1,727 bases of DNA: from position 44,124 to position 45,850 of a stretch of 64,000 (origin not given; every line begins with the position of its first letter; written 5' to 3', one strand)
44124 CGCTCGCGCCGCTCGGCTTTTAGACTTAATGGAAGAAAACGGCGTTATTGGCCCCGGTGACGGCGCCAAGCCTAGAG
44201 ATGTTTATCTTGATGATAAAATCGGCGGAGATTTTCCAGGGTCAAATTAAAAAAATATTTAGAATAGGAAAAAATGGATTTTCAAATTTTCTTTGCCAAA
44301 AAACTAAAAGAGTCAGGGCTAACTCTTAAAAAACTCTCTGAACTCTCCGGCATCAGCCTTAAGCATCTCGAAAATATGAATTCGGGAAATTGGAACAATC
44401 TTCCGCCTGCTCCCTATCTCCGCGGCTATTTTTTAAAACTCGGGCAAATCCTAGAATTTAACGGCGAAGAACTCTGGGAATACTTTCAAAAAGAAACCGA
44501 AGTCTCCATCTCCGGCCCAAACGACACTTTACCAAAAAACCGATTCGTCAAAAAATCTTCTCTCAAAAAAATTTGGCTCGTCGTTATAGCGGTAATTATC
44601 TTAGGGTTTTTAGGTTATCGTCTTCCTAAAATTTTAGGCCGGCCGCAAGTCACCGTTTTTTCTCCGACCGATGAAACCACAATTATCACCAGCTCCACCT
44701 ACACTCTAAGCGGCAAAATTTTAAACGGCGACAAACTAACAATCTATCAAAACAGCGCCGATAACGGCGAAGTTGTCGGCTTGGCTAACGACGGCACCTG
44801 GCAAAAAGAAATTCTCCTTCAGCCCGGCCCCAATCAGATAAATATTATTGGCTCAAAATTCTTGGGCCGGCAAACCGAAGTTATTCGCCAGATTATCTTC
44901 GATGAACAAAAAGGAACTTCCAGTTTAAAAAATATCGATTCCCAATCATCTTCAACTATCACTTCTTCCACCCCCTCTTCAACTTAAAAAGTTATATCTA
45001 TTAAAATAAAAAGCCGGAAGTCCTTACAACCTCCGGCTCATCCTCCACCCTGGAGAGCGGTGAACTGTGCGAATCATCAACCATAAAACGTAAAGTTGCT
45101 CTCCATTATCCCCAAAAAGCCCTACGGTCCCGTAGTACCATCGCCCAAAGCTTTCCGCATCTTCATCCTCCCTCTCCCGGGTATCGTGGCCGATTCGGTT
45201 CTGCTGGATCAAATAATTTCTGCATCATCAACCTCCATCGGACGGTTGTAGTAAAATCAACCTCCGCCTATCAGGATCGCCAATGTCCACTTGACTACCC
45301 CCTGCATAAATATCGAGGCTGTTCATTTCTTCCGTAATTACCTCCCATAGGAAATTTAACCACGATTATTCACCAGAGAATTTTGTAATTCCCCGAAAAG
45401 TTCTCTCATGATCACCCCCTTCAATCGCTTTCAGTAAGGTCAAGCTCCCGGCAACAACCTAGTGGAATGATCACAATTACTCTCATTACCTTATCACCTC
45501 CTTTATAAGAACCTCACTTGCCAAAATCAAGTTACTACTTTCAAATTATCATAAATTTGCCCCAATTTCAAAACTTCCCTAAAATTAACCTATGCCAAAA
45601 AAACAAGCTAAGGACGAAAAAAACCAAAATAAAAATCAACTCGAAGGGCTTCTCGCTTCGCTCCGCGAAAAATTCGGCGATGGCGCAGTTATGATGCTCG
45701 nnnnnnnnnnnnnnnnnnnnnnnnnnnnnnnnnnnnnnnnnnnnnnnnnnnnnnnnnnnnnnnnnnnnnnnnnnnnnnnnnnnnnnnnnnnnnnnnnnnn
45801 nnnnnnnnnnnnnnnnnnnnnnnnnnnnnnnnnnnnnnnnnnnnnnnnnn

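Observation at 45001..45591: Roughly 560 bp ORF-free, strand-asymmetric intergenic region between the rodZ-like gene and recA, with its own terminator; candidate structured ncRNA or long leader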

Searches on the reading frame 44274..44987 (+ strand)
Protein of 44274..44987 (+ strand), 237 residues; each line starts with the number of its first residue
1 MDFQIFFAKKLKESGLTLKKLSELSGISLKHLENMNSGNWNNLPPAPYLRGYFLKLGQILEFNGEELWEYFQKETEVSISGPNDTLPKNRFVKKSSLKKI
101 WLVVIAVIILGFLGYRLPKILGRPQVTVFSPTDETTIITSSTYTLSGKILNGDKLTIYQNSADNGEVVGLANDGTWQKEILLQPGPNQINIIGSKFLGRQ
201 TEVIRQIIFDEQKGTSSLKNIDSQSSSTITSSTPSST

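Call 17: find_encoding_contigs(protein=window:44274-44987:+, flank=3000, max_places=10)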
Protein window:44274-44987:+ (237 aa): 5 contigs read that carry it; 3 places shown.
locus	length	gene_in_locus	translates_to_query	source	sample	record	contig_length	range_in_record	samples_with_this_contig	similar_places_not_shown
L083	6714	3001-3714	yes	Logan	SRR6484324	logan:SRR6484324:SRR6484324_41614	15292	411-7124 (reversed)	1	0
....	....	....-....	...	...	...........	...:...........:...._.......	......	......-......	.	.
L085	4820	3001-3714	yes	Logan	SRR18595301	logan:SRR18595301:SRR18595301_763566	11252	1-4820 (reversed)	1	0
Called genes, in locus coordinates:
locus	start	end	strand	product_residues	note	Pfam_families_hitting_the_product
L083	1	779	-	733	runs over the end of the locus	-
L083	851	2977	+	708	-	PF17854:FtsK_alpha, PF01580:FtsK_SpoIIIE, PF09397:FtsK_gamma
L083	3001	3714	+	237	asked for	PF13413:HTH_25, PF09136:Glucodextran_B (weak)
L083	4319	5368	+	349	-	PF00154:RecA_N, PF08423:Rad51, PF06745:ATPase (weak), PF27531:MT3502_N (weak), PF21096:RecA_C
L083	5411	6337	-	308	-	-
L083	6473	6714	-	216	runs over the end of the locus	?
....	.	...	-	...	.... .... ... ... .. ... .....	-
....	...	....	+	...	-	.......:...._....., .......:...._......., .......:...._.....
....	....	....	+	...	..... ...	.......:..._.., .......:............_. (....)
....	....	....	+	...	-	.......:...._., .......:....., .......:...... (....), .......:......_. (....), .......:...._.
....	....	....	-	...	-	-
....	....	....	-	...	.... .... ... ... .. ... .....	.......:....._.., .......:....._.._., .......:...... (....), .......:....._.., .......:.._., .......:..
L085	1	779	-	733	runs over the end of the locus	-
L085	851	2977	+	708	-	PF17854:FtsK_alpha, PF01580:FtsK_SpoIIIE, PF09397:FtsK_gamma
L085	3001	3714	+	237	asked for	PF13413:HTH_25, PF09136:Glucodextran_B (weak)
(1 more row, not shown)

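Call 22: find_homologous_proteins(query=window:44274-44984:+, max_evalue=1e-10)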
Query window:44274-44984:+ (237 aa): 68 proteins with E <= 1e-10 among 522 candidates.
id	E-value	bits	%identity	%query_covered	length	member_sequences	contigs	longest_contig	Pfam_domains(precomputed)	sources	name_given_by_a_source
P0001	9.1e-148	508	98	100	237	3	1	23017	PF13413.13,PF09136.17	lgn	-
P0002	5.2e-70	253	54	97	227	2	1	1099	PF13413.13,PF09136.17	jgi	-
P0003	9.9e-70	252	53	97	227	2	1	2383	PF13413.13,PF09136.17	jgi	jgi:hypothetical protein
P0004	5.3e-64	234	54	88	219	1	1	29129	PF13413.13,PF09136.17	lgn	-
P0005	1.6e-62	229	51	88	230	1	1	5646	PF13413.13,PF09136.17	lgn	-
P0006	2.9e-62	228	50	89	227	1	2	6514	-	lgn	-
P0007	9.6e-62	226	52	88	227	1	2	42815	PF13413.13,PF09136.17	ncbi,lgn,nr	ncbi:MAG: helix-turn-helix domain-containing protein [Candidatus Liptonbacteria bacterium]|nr:helix-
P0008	6.1e-61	224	47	92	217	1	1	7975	PF13413.13,PF09136.17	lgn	-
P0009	5.7e-60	220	50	88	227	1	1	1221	PF13413.13,PF09136.17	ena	-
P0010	5.7e-58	214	50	88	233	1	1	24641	PF13413.13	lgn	-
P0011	7.4e-58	214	50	88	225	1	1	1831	PF13413.13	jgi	jgi:transcriptional regulator with XRE-family HTH domain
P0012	8.1e-58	213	47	97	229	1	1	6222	PF13413.13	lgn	-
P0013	1.6e-57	212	49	89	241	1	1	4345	PF13413.13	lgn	-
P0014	3.2e-57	211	46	100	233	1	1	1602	PF13413.13,PF09136.17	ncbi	-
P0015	4.5e-57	211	49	88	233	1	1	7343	PF13413.13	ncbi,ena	ncbi:MAG: helix-turn-helix domain-containing protein [Patescibacteria group bacterium]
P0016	4.7e-57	211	46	100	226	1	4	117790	PF13413.13,PF09136.17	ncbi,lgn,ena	ncbi:MAG: helix-turn-helix domain-containing protein [Patescibacteria group bacterium]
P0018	2.9e-56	208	48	90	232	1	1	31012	PF13413.13,PF09136.17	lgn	-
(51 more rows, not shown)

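Call 23: find_encoding_contigs(protein=P0001, flank=3000, max_places=5)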
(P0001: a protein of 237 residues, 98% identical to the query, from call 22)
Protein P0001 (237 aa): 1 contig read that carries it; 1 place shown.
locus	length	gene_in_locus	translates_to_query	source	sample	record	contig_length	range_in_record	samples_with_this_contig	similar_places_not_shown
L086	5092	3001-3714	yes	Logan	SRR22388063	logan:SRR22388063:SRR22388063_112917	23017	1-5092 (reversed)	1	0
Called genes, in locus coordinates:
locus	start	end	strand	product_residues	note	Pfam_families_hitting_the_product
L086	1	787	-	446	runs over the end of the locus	PF02878:PGM_PMM_I, PF02879:PGM_PMM_II, PF02880:PGM_PMM_III, PF00408:PGM_PMM_IV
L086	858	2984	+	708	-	PF17854:FtsK_alpha, PF01580:FtsK_SpoIIIE, PF09397:FtsK_gamma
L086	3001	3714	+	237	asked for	PF13413:HTH_25, PF09136:Glucodextran_B (weak)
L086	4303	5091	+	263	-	?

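Call 24: find_encoding_contigs(protein=P0004, flank=3000, max_places=3)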
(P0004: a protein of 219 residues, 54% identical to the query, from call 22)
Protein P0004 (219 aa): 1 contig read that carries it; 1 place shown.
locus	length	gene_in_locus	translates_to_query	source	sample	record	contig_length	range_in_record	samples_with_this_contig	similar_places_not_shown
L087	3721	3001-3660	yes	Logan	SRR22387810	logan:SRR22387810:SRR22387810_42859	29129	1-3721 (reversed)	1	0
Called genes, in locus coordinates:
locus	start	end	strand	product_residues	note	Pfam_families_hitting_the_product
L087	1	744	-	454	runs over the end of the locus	PF02878:PGM_PMM_I, PF02879:PGM_PMM_II, PF02880:PGM_PMM_III, PF00408:PGM_PMM_IV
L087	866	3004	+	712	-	PF17854:FtsK_alpha, PF01580:FtsK_SpoIIIE, PF09397:FtsK_gamma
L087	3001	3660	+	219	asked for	PF13413:HTH_25, PF09136:Glucodextran_B (weak)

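Call 25: find_encoding_contigs(protein=P0007, flank=3000, max_places=3)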
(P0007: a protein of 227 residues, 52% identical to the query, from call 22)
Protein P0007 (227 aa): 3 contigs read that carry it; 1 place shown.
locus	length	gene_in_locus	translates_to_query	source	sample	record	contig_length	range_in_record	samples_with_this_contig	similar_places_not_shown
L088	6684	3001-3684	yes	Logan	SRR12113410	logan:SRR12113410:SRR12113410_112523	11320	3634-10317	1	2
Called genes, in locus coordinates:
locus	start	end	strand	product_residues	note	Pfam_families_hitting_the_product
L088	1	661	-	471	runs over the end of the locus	PF02878:PGM_PMM_I, PF02879:PGM_PMM_II, PF02880:PGM_PMM_III, PF00408:PGM_PMM_IV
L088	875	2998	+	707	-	PF17854:FtsK_alpha, PF01580:FtsK_SpoIIIE, PF09397:FtsK_gamma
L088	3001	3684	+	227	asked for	PF13413:HTH_25, PF09136:Glucodextran_B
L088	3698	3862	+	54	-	-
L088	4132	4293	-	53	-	-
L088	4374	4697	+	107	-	-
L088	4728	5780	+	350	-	PF00154:RecA_N, PF08423:Rad51, PF06745:ATPase (faint), PF21096:RecA_C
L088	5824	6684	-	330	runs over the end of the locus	-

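Call 29: find_encoding_contigs(protein=P0010, flank=3000, max_places=2)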
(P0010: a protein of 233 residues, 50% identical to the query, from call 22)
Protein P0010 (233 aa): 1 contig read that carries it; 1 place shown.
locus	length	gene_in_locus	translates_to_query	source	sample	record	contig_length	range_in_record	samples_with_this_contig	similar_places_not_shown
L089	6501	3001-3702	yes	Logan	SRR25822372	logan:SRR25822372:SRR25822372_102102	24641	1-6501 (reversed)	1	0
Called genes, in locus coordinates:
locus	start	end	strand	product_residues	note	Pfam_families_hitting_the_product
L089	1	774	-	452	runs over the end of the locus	PF02878:PGM_PMM_I, PF02879:PGM_PMM_II, PF02880:PGM_PMM_III, PF00408:PGM_PMM_IV (weak)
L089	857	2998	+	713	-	PF17854:FtsK_alpha, PF01580:FtsK_SpoIIIE, PF09397:FtsK_gamma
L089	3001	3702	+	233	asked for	PF13413:HTH_25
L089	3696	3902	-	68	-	-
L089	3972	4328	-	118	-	-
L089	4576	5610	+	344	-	PF00154:RecA_N, PF08423:Rad51, PF06745:ATPase (weak), PF27531:MT3502_N (weak), PF21096:RecA_C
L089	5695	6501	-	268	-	?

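Call 30: find_encoding_contigs(protein=P0016, flank=3000, max_places=2)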
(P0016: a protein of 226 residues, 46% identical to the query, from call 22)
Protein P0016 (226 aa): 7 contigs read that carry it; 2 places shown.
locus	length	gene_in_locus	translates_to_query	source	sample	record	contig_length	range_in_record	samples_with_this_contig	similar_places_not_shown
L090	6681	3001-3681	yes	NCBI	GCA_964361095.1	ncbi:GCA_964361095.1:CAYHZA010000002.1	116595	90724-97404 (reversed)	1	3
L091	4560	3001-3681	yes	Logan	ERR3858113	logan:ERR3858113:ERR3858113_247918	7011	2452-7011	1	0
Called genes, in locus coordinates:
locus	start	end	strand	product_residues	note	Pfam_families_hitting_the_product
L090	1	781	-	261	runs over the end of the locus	PF00702:Hydrolase (faint), PF08282:Hydrolase_3, PF03332:PMM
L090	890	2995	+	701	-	PF17854:FtsK_alpha, PF01580:FtsK_SpoIIIE, PF09397:FtsK_gamma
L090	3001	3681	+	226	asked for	PF13413:HTH_25, PF09136:Glucodextran_B (weak)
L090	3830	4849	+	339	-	PF00154:RecA_N, PF08423:Rad51, PF06745:ATPase (weak), PF13481:AAA_25 (faint), PF01637:ATPase_2 (weak), PF13401:AAA_22 (weak), PF27531:MT3502_N (weak), PF21096:RecA_C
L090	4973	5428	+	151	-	-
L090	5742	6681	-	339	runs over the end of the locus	-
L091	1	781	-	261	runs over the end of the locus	PF00702:Hydrolase (faint), PF08282:Hydrolase_3, PF03332:PMM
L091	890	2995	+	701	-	PF17854:FtsK_alpha, PF01580:FtsK_SpoIIIE, PF09397:FtsK_gamma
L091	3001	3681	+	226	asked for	PF13413:HTH_25, PF09136:Glucodextran_B (weak)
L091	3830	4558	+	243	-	?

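Call 31: find_encoding_contigs(protein=P0018, flank=3000, max_places=2)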
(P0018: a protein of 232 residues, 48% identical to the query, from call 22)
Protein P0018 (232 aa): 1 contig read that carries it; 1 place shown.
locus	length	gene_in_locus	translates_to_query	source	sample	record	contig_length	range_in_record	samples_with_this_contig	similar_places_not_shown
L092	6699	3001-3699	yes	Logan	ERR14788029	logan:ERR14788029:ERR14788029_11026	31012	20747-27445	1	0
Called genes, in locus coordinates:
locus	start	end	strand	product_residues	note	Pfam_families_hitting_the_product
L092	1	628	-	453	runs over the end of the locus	PF02878:PGM_PMM_I, PF02879:PGM_PMM_II, PF02880:PGM_PMM_III, PF00408:PGM_PMM_IV (weak)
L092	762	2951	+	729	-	PF13491:FtsK_4TM, PF17854:FtsK_alpha, PF01580:FtsK_SpoIIIE, PF09397:FtsK_gamma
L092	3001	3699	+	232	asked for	PF13413:HTH_25, PF09136:Glucodextran_B (weak)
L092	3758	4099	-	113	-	-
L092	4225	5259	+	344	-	PF00154:RecA_N, PF08423:Rad51, PF06745:ATPase (faint), PF21096:RecA_C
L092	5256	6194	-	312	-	-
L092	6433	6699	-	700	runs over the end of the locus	PF01138:RNase_PH, PF03725:RNase_PH_C (weak), PF01138:RNase_PH, PF00013:KH_1, PF00575:S1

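Call 41: find_encoding_contigs(protein=P0070, flank=3000, max_places=5)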
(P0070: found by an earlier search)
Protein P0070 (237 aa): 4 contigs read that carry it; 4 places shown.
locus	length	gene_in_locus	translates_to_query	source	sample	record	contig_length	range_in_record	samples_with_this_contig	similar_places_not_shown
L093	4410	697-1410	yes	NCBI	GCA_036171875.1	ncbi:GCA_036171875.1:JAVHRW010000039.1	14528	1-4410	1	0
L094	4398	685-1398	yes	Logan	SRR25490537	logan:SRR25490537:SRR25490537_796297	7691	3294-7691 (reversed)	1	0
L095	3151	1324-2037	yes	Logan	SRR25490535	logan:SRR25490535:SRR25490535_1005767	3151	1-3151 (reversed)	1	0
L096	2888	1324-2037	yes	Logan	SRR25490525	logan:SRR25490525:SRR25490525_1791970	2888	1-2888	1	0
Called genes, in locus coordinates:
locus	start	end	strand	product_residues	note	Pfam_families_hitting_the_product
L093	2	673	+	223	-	?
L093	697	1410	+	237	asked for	PF13413:HTH_25, PF09136:Glucodextran_B (weak)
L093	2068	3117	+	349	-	PF00154:RecA_N, PF08423:Rad51, PF06745:ATPase (weak), PF27531:MT3502_N (weak), PF21096:RecA_C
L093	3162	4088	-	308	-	-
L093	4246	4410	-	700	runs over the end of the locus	PF01138:RNase_PH, PF03725:RNase_PH_C, PF03726:PNPase (weak), PF01138:RNase_PH, PF00013:KH_1, PF00575:S1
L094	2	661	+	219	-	?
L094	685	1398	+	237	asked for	PF13413:HTH_25, PF09136:Glucodextran_B (weak)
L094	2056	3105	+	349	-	PF00154:RecA_N, PF08423:Rad51, PF06745:ATPase (weak), PF27531:MT3502_N (weak), PF21096:RecA_C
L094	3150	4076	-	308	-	-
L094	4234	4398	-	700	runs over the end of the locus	PF01138:RNase_PH, PF03725:RNase_PH_C, PF03726:PNPase (weak), PF01138:RNase_PH, PF00013:KH_1, PF00575:S1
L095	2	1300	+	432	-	?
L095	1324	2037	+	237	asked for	PF13413:HTH_25, PF09136:Glucodextran_B (weak)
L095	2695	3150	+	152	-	?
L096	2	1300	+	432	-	?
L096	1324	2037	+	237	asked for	PF13413:HTH_25, PF09136:Glucodextran_B (weak)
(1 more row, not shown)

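Call 45: find_related_loci(query=A2, collection=metagenome_contigs, flank=2500)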
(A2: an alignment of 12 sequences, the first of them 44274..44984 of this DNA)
Query A2 (237 aa) in metagenome_contigs; peptide patterns used: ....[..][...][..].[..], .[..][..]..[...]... (x = any residue, [..] = any of these).
287 stretches matched a pattern; 156 encode a relative of the query (tblastn E <= 1e-3); the best 80 are kept; 80 distinct loci.
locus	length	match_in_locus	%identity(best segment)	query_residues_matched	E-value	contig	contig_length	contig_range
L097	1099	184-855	54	1-231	8e-83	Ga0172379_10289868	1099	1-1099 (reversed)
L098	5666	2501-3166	46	1-236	3e-64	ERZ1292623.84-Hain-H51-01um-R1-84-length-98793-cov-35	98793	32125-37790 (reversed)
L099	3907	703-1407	44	2-237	1e-62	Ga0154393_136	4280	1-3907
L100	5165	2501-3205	44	2-237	1e-62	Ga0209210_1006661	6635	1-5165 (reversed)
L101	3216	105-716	49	2-210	4e-62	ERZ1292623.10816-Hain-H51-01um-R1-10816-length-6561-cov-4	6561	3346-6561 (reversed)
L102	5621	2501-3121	51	1-213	7e-61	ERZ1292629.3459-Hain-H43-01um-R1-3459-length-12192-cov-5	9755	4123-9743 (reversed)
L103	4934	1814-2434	51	1-213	7e-61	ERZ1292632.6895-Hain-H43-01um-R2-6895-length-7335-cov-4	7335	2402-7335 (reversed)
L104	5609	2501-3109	45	2-210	2e-60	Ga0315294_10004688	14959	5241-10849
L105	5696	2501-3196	45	1-237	3e-60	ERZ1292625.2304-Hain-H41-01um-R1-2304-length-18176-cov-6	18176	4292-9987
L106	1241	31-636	45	2-210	1e-62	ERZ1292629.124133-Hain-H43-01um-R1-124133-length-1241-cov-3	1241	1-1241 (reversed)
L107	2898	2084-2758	41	2-234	6e-59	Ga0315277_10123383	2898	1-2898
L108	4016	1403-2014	42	1-210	2e-58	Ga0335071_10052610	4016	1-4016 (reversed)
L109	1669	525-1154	47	2-215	3e-59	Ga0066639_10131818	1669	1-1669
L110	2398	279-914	41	1-218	2e-57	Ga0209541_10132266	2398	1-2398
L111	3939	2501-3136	41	1-218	6e-57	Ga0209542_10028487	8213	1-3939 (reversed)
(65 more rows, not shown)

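Call 66: find_encoding_contigs(protein=P0003, flank=2500, max_places=2)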
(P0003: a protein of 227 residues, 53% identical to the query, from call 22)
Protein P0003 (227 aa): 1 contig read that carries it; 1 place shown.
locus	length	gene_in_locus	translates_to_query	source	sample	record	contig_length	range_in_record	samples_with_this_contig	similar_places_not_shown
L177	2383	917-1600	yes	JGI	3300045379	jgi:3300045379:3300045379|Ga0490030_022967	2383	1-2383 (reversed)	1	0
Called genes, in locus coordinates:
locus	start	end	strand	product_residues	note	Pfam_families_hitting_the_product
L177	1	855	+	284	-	?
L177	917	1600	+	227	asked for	PF13413:HTH_25, PF09136:Glucodextran_B (weak)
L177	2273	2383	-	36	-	?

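Call 67: find_encoding_contigs(protein=P0005, flank=2500, max_places=2)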
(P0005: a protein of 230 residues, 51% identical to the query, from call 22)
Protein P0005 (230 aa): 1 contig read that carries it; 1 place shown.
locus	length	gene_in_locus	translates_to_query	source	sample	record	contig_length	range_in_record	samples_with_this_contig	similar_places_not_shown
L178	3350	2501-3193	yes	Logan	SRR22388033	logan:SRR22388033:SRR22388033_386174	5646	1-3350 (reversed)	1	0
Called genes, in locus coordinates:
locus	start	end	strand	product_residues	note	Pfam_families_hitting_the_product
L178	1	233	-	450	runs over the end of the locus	PF02878:PGM_PMM_I, PF02879:PGM_PMM_II, PF02880:PGM_PMM_III, PF00408:PGM_PMM_IV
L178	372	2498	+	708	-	PF17854:FtsK_alpha, PF01580:FtsK_SpoIIIE, PF09397:FtsK_gamma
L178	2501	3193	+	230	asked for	PF13413:HTH_25, PF09136:Glucodextran_B (weak)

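Call 68: find_encoding_contigs(protein=P0006, flank=2500, max_places=2)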
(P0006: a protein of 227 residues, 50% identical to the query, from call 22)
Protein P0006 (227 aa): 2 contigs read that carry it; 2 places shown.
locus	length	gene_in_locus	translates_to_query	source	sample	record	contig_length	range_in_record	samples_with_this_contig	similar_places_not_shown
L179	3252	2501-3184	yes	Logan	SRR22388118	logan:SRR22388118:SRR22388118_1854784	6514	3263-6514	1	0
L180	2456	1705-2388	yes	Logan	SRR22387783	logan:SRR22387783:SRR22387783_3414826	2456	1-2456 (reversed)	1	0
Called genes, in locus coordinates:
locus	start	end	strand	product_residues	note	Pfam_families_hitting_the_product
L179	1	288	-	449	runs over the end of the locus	PF02878:PGM_PMM_I, PF02879:PGM_PMM_II, PF02880:PGM_PMM_III, PF00408:PGM_PMM_IV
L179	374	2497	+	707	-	PF17854:FtsK_alpha, PF01580:FtsK_SpoIIIE, PF09397:FtsK_gamma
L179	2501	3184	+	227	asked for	-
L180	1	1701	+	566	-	?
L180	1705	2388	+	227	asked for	-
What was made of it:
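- Contigs of four relatives break just after rodZ (calls 24, 67, 68).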

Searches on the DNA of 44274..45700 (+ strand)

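Call 4: search_rna_families(source=window, start=44900, end=45700, threshold=evalue, max_evalue=10, show_alignments=3)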
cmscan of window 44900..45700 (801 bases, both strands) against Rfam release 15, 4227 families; matches with E-value up to 10: 0.
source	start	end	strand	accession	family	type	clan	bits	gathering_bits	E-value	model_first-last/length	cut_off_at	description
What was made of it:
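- On Any Rfam family (RNase P, tmRNA, 6S, SRP, OLE, ROOL, GOLLD, raiA, HEARO, CsrB/Rsm and others): Region 44900..45700 at E<=10 gave 0 matches (call 4).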

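Call 19: search_dna_similar(query=window:44988-45591:+, collection=phages, mode=distant, max_evalue=1)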
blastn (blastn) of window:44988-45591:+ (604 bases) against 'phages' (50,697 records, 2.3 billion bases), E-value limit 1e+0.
Records with a match: 4; places in all: 4; records where one place covers at least 80% of the query: 0.
Best place of each record, by identity: 90-95% 4.
By first word of the organism name: Bacillus 4.
By host as written in the record: Bacillus cereus BGSC 6E1 2; Bacillus anthracis ST-1 2.
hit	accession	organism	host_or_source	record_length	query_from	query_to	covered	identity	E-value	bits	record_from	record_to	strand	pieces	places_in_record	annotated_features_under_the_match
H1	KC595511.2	Bacillus phage Basilisk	Bacillus cereus BGSC 6E1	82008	83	109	4%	92.6%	6e-1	41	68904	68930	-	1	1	tyrosine recombinase XerD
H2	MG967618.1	Bacillus phage v_B-Bak10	Bacillus anthracis ST-1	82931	83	109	4%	92.6%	6e-1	41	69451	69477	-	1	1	tyrosine recombinase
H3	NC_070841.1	Bacillus phage Basilisk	Bacillus cereus BGSC 6E1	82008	83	109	4%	92.6%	6e-1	41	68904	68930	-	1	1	integrase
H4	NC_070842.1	Bacillus phage v_B-Bak10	Bacillus anthracis ST-1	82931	83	109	4%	92.6%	6e-1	41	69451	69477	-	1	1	integrase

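Call 20: search_dna_similar(query=window:44988-45591:+, collection=plasmids, mode=distant, max_evalue=1)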
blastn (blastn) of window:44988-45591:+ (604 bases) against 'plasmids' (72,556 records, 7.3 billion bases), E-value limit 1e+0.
Records with a match: 2; places in all: 2; records where one place covers at least 80% of the query: 0.
Best place of each record, by identity: 80-90% 2.
By first word of the organism name: Finegoldia 2.
By predicted mobility (MOB-suite, as given by PLSDB): mobilizable 2.
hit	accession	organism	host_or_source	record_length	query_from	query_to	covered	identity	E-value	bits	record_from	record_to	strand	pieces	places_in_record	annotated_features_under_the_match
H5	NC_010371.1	Finegoldia magna ATCC 29328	-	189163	531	572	7%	85.7%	5e-2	47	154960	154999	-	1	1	IS3 family transposase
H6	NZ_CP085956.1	Finegoldia magna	-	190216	531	572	7%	85.7%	5e-2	47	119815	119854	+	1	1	IS3 family transposase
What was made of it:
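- Tried and rejected: blastn against phage and plasmid collections: only chance matches of 27-42 nt (calls 19, 20).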

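Call 84: search_rna_families(sources=[L086, L093, L102, L177, L088, L089, L101, L105, L115, L092, L127, L133], threshold=gathering)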
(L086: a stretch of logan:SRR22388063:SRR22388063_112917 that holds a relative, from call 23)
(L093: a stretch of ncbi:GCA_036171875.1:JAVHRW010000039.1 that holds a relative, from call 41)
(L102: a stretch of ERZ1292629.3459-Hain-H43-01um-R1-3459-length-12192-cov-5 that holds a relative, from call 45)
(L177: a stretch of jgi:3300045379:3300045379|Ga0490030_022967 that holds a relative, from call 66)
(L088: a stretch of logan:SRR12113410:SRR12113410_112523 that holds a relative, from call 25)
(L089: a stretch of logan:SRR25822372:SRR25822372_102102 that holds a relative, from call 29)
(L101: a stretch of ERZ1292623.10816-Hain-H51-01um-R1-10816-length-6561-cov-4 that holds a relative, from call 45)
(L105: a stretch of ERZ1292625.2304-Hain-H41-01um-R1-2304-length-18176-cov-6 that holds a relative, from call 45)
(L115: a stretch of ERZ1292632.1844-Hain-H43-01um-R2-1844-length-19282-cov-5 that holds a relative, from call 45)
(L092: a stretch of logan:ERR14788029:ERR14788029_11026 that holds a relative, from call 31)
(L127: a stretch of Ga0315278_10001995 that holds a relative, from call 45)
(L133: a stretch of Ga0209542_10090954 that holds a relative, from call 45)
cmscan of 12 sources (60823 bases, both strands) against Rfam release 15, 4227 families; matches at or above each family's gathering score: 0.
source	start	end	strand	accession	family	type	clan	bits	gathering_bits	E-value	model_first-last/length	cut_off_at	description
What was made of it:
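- On Any Rfam family (RNase P, tmRNA, 6S, SRP, OLE, ROOL, GOLLD, raiA, HEARO, CsrB/Rsm and others): Twelve sister loci gave 0 matches (call 84).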

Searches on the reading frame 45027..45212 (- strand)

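Call 21: search_protein_families(library=pfam, max_evalue=10, proteins=[window:45027-45212:-])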
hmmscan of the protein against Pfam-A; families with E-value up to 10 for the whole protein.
seq(62 aa): 1 family
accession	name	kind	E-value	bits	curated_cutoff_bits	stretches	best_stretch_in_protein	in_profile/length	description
PF13682.11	CZB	-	0.11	13.3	29.4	1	21-52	31-54/64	Chemoreceptor zinc-binding domain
